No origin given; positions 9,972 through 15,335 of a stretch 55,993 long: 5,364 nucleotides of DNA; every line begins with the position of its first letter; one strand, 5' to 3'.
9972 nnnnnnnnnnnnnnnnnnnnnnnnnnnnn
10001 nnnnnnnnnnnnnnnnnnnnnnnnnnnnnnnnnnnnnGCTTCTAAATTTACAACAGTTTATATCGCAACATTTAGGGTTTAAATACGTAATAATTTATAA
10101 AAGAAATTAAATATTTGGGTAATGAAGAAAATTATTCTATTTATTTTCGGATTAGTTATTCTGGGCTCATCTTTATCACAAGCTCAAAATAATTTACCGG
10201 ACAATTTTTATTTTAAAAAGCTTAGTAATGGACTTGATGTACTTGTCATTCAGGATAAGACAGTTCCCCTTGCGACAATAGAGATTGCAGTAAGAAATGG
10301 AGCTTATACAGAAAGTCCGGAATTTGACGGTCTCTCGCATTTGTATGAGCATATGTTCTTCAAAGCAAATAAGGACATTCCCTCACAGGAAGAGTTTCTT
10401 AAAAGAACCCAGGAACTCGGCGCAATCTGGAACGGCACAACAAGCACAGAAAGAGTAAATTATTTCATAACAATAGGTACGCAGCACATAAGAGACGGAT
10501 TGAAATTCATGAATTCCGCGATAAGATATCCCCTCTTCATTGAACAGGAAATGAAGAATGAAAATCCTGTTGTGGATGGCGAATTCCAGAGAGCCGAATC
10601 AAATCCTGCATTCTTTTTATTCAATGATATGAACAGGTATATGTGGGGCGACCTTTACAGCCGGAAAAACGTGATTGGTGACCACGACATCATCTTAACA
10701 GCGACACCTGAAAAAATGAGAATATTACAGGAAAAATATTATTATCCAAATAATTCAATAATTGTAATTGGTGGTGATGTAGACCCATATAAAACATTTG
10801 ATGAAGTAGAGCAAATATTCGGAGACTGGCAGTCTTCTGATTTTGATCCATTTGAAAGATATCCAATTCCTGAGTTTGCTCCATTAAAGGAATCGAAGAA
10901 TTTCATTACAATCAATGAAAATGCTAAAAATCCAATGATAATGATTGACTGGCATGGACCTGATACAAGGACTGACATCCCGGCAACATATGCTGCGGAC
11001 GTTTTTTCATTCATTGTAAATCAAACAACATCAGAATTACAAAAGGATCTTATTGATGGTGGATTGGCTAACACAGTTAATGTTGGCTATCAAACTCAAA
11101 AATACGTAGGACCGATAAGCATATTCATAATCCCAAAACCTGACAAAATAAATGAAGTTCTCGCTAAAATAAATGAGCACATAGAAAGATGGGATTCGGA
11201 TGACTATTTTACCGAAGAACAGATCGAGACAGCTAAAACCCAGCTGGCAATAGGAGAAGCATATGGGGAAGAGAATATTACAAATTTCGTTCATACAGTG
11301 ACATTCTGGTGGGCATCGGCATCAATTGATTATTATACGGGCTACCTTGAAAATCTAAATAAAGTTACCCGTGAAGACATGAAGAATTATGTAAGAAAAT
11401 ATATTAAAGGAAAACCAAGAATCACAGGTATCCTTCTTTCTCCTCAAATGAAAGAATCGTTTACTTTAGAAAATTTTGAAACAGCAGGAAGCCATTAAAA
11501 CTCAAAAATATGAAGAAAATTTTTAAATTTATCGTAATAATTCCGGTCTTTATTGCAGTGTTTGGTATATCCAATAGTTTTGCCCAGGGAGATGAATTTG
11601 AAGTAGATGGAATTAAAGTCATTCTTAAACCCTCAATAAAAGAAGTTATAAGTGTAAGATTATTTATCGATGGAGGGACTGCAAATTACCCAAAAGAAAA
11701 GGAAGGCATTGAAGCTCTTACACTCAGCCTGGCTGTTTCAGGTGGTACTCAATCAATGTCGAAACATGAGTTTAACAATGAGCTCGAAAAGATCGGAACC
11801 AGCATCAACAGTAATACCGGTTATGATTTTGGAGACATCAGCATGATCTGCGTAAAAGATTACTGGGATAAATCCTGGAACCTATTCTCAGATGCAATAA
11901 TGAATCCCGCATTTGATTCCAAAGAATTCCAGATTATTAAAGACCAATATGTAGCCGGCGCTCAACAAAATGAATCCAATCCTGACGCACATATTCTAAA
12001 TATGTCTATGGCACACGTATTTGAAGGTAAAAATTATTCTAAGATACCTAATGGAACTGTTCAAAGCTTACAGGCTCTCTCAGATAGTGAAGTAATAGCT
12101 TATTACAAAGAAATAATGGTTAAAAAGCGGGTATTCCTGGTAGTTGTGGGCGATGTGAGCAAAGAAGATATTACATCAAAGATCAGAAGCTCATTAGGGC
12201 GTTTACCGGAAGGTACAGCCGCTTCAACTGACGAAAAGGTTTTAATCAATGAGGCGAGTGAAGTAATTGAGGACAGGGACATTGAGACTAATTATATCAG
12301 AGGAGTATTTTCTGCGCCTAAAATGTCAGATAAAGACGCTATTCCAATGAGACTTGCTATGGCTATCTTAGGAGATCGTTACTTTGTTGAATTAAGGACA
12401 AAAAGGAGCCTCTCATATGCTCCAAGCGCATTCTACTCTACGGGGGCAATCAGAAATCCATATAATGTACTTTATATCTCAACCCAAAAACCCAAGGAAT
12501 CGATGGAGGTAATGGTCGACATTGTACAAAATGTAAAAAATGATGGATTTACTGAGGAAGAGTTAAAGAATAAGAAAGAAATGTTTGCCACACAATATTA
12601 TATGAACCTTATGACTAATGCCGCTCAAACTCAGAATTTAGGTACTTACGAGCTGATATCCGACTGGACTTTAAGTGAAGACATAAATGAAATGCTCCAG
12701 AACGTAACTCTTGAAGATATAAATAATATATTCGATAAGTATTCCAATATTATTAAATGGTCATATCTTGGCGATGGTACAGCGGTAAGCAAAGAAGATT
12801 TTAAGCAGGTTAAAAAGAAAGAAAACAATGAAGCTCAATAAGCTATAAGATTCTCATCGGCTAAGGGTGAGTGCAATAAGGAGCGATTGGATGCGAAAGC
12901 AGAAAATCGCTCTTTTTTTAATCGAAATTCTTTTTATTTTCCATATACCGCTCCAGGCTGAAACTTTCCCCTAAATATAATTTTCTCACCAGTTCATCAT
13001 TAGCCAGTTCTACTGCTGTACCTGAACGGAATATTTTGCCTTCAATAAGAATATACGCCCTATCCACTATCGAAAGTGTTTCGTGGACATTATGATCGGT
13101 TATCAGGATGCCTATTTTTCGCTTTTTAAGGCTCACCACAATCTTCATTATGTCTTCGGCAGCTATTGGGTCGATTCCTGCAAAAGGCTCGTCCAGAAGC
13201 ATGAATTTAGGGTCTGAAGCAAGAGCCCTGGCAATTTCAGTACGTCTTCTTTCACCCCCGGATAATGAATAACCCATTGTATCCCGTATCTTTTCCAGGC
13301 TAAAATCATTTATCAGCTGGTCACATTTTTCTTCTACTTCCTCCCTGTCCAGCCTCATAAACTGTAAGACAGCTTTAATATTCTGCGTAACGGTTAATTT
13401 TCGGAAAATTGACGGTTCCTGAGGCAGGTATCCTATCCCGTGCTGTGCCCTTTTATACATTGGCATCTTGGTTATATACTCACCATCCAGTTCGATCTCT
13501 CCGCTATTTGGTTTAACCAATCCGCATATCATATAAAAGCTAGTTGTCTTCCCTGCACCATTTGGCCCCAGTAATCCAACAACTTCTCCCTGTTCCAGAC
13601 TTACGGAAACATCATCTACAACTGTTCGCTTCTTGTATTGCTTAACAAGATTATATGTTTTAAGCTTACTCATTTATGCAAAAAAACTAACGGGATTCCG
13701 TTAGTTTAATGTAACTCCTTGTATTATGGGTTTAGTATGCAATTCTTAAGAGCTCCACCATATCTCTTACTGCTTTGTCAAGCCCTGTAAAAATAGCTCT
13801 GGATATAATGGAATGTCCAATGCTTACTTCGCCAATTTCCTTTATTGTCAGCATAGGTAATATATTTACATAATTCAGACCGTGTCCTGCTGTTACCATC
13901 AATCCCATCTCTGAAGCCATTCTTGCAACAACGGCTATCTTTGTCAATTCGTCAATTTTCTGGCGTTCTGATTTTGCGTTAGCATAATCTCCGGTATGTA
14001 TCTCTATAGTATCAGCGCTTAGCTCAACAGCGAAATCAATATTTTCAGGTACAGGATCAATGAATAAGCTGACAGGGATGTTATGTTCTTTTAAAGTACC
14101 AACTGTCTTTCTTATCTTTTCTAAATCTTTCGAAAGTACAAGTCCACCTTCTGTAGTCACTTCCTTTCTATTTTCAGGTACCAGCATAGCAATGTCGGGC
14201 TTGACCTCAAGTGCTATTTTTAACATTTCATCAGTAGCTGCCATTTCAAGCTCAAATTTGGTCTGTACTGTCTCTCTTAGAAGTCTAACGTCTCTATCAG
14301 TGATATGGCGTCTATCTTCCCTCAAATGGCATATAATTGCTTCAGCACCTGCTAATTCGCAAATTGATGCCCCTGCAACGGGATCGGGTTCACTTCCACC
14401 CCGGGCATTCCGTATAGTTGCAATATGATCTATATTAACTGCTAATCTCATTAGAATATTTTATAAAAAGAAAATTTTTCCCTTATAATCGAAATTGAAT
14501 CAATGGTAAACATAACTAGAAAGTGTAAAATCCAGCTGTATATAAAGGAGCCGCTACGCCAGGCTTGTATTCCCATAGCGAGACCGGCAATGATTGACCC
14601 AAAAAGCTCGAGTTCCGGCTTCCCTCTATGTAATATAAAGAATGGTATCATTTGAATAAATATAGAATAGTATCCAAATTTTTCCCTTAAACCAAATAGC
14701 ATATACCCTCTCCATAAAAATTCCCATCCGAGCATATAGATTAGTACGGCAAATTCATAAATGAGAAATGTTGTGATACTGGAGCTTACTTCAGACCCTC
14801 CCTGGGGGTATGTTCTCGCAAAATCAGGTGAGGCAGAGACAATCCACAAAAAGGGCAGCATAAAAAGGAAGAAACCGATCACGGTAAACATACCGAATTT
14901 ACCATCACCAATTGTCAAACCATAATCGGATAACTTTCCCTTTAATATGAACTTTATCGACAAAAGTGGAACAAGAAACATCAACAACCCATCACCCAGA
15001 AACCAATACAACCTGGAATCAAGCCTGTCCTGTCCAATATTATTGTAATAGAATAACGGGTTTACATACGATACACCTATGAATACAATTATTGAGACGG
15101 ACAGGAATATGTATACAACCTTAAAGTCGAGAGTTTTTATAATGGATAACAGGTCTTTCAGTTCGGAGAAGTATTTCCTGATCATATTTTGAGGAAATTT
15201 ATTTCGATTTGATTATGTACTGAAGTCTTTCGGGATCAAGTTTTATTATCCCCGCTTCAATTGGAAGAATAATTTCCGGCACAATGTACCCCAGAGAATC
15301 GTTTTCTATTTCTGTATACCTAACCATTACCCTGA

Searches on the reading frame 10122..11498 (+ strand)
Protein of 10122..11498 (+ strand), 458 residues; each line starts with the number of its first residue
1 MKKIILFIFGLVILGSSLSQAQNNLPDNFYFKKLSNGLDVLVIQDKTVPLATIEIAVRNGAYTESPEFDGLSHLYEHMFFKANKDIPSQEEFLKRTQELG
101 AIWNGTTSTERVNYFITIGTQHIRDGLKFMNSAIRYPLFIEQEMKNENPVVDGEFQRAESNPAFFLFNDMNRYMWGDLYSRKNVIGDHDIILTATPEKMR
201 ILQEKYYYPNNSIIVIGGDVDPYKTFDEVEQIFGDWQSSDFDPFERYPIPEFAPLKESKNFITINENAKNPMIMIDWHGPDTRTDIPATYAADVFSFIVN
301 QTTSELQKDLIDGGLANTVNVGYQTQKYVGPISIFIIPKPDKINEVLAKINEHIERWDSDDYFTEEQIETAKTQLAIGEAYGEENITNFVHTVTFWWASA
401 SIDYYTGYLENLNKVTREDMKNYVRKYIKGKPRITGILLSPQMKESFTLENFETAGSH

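Call 50: search_protein_families(library=ncbifam, proteins=[window:10122-11498:+], max_evalue=0.00001)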
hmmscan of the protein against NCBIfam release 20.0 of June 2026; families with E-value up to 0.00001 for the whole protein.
window:10122-11498:+ (458 aa): 3 families
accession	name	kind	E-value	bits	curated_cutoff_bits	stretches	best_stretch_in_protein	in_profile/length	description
NF047421.1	YfmH_fam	equivalog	5e-21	75.4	250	1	24-431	5-414/425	EF-P 5-aminopentanol modification-associated protein YfmH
NF011681.0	PRK15101.1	equivalog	1.8e-12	46.1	765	1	33-163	48-178/961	pitrilysin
TIGR02110.1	PQQ_syn_pqqF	equivalog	7.7e-12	44.8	320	1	34-158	5-129/697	pyrroloquinoline quinone biosynthesis protein PqqF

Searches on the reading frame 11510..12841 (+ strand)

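Call 50: search_protein_families(library=ncbifam, proteins=[window:11510-12841:+], max_evalue=0.00001)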
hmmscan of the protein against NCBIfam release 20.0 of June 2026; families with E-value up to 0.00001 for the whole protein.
window:11510-12841:+ (443 aa): 1 family
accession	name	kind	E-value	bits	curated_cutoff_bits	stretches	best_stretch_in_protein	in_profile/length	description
NF047422.1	YfmF_fam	equivalog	9.6e-21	74.1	285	1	120-410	99-400/412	EF-P 5-aminopentanol modification-associated protein YfmF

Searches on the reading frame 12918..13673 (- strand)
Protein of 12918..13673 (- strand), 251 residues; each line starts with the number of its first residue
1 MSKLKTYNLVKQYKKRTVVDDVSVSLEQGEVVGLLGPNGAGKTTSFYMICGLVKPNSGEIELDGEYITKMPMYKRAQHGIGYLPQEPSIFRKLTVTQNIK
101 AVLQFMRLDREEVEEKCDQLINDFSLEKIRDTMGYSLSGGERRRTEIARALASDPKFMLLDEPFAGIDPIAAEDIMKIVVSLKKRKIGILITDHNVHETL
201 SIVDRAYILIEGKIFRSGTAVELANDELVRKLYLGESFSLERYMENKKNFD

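Call 51: search_protein_families(library=pfam, proteins=[window:12918-13673:-], max_evalue=0.001)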
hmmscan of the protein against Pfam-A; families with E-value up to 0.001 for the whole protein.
window:12918-13673:- (251 aa): 2 families
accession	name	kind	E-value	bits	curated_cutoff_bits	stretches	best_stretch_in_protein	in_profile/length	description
PF00005.33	ABC_tran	-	2.1e-37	129.2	25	1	20-165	2-137/137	ABC transporter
PF13304.12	AAA_21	-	7.9e-06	26.6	27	0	150-196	251-300/304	AAA domain, putative AbiEii toxin, Type IV TA system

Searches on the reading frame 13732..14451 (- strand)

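Call 51: search_protein_families(library=pfam, proteins=[window:13732-14451:-], max_evalue=0.001)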
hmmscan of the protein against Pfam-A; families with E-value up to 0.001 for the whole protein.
window:13732-14451:- (239 aa): 1 family
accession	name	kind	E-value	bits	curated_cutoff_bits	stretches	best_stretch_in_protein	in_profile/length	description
PF03740.19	PdxJ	-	7.6e-95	316.9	24.5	1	2-234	1-233/234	Pyridoxal phosphate biosynthesis protein PdxJ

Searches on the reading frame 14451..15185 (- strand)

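Call 51: search_protein_families(library=pfam, proteins=[window:14451-15185:-], max_evalue=0.001)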
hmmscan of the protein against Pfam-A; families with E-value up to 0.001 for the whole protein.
window:14451-15185:- (244 aa): 1 family
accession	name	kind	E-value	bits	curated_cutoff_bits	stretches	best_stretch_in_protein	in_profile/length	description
PF02517.21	Rce1-like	-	1.4e-07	32.1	22.4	1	140-224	5-90/93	Type II CAAX prenyl endopeptidase Rce1-like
